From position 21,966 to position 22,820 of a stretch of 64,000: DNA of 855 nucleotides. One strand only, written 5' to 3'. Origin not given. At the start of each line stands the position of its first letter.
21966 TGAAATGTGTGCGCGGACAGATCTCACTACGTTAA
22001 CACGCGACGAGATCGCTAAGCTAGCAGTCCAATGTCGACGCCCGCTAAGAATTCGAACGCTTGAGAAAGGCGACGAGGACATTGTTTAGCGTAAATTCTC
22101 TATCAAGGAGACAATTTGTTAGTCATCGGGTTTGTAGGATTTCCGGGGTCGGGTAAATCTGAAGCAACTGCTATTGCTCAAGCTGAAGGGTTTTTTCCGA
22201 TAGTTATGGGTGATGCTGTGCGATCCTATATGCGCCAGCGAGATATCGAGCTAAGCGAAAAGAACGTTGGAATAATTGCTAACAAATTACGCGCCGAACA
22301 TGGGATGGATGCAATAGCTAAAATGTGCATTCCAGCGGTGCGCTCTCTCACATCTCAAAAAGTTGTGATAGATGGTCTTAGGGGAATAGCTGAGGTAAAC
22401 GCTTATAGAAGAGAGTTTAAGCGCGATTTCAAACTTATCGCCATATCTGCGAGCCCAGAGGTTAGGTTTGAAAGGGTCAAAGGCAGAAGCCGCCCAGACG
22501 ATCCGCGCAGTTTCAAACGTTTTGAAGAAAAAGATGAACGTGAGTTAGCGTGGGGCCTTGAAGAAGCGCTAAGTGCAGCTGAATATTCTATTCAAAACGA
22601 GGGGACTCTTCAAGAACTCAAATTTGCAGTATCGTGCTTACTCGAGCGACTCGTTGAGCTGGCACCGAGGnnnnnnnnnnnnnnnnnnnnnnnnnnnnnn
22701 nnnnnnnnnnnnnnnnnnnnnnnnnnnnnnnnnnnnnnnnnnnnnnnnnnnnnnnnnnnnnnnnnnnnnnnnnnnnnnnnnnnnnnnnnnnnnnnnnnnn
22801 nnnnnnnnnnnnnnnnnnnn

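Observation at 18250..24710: Compact RNA-end-processing neighbourhood with an uncharacterised four-gene co-directional cluster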

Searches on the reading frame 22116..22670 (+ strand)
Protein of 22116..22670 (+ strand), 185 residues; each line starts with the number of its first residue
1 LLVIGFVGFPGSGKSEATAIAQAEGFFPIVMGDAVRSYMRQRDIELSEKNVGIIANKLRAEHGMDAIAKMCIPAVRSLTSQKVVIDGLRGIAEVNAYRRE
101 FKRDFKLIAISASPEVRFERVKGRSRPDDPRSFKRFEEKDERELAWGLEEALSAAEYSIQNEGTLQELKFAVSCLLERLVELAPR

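Call 90: search_protein_representatives(protein=window:22116-22670:+)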
Query: 185 residues. Proteins with E-value up to 0.001 (for the whole library): 3820; up to 1e-10: 1398; up to 1e-30: 59. The best 150 are listed.
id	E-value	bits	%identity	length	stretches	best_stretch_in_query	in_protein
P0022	2.1e-81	287.9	76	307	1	1-181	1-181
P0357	9.6e-59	214.2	36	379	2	2-172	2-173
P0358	3.0e-47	176.8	32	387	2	2-179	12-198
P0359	3.7e-43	163.4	44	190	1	3-180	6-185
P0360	6.0e-43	162.8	47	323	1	1-178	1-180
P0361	2.3e-42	160.9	44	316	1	1-178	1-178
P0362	6.9e-42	159.3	41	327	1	1-180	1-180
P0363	1.2e-40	155.3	45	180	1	1-174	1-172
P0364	2.4e-40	154.3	44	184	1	1-180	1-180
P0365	2.6e-38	147.7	43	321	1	3-180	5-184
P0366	4.8e-38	146.8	44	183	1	1-179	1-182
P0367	5.1e-38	146.7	45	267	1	1-180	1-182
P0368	2.3e-37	144.6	44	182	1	1-177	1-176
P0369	3.7e-37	143.9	46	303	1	10-181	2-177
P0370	6.1e-37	143.2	40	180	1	2-178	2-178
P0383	5.6e-34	133.6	35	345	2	2-172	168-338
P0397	2.4e-32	128.3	41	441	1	3-180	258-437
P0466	3.5e-27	111.5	36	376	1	2-179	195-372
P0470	6.3e-27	110.7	42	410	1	3-178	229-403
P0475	1.7e-26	109.2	27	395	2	3-182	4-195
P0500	1.6e-25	106.1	33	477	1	1-178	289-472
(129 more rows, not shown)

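Call 91: search_protein_families(library=pfam, proteins=[P0397, P0470, P0500, P0466, P0383, P0357, P0358, P0475, P0367, P0360], max_evalue=0.0001)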
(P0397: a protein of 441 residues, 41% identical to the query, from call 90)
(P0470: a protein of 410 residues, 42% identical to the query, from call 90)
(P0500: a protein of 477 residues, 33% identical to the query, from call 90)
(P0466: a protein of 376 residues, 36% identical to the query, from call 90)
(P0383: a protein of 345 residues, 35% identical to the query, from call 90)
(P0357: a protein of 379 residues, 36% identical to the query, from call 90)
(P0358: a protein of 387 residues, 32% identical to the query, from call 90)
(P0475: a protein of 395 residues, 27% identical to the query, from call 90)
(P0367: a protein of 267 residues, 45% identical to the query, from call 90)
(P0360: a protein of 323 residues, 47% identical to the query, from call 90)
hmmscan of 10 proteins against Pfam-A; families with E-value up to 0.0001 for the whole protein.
P0397 (441 aa): 3 families
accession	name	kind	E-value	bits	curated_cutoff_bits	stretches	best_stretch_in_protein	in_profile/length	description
PF13207.12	AAA_17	-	8.7e-16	58.9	27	1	262-390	1-133/136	AAA domain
PF01569.27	PAP2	-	8.8e-12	45.3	27.2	1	93-233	3-126/130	PAP2 superfamily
PF13238.12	AAA_18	-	2.9e-07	31.4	29.4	1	261-385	3-115/128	AAA domain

P0470 (410 aa): 2 families
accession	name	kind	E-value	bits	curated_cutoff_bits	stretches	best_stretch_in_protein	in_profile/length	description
PF13207.12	AAA_17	-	7.1e-13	49.5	27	1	233-325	1-99/136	AAA domain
PF13238.12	AAA_18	-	9.9e-08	32.9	29.4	1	230-341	1-104/128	AAA domain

P0500 (477 aa): 3 families
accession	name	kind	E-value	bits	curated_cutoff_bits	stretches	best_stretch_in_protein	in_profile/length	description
PF13238.12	AAA_18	-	3.8e-15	56.9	29.4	1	292-425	1-118/128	AAA domain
PF13207.12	AAA_17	-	2.1e-14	54.4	27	1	295-431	1-136/136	AAA domain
PF02517.21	Rce1-like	-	2.5e-09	37.7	22.4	1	125-236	5-92/93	Type II CAAX prenyl endopeptidase Rce1-like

P0466 (376 aa): 4 families
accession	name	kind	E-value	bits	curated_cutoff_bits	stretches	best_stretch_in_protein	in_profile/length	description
PF02545.19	Maf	-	9e-51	172.6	27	1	4-184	2-186/187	Maf-like protein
PF13238.12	AAA_18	-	2.2e-13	51.2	29.4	1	197-322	1-116/128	AAA domain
PF13207.12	AAA_17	-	4.5e-08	33.9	27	1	201-322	2-130/136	AAA domain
PF13671.12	AAA_33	-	3.4e-06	27.9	27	1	196-323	1-125/143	AAA domain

P0383 (345 aa): 4 families
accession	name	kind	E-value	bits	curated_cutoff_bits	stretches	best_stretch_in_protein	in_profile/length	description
PF13238.12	AAA_18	-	7.5e-20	72.1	29.4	2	170-301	1-121/128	AAA domain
PF13207.12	AAA_17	-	4.9e-13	50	27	1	173-295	1-126/136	AAA domain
PF13671.12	AAA_33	-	1.6e-05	25.7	27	0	5-121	4-123/143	AAA domain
PF20720.3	nSTAND3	-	6.7e-05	23.1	27.2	0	156-193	6-43/155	Novel STAND NTPase 3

P0357 (379 aa): 5 families
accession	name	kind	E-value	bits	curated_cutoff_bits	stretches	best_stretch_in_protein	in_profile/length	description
PF13207.12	AAA_17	-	2.1e-30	106.2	27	2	203-322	2-125/136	AAA domain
PF13238.12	AAA_18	-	3.4e-25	89.4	29.4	2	4-128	1-114/128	AAA domain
PF01121.26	CoaE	-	1.1e-08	35.4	27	0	198-243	2-45/180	Dephospho-CoA kinase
PF04275.20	P-mevalo_kinase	-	2.9e-08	34.1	33.8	0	244-298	60-113/114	Phosphomevalonate kinase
PF00406.28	ADK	-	6.4e-07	30.1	26.8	0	201-238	1-38/151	Adenylate kinase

P0358 (387 aa): 4 families
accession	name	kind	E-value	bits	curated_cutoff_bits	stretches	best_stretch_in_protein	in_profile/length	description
PF13207.12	AAA_17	-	4.1e-20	72.9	27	1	212-340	2-134/136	AAA domain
PF13238.12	AAA_18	-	3.2e-17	63.6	29.4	2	210-331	3-113/128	AAA domain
PF00406.28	ADK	-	3e-08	34.3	26.8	1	210-247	1-38/151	Adenylate kinase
PF13671.12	AAA_33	-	1.6e-06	29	27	0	210-336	4-126/143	AAA domain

P0475 (395 aa): 3 families
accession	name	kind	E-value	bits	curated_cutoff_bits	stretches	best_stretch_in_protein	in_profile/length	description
PF13207.12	AAA_17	-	5.6e-19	69.2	27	2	9-138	2-132/136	AAA domain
PF13238.12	AAA_18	-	8.1e-18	65.5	29.4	2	207-334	2-119/128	AAA domain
PF13671.12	AAA_33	-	4.3e-08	34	27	0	208-342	4-136/143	AAA domain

P0367 (267 aa): 4 families
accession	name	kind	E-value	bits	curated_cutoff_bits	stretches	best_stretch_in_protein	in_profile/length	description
PF13207.12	AAA_17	-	3.9e-19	69.7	27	1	7-139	1-136/136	AAA domain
PF13238.12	AAA_18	-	8e-12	46.2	29.4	1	4-134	1-119/128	AAA domain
PF09190.17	DALR_2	-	7e-11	43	22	1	238-265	1-28/57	DALR domain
PF01877.22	RNA_binding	-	5.9e-05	23.8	26.9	0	186-213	1-28/120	RNA binding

P0360 (323 aa): 3 families
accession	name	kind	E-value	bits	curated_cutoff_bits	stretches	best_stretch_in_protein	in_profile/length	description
PF13207.12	AAA_17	-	1.6e-19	70.9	27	1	7-138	1-135/136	AAA domain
PF13238.12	AAA_18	-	7.1e-14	52.8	29.4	1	4-131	1-116/128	AAA domain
PF01877.22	RNA_binding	-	2.4e-12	47.6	26.9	1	186-290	1-120/120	RNA binding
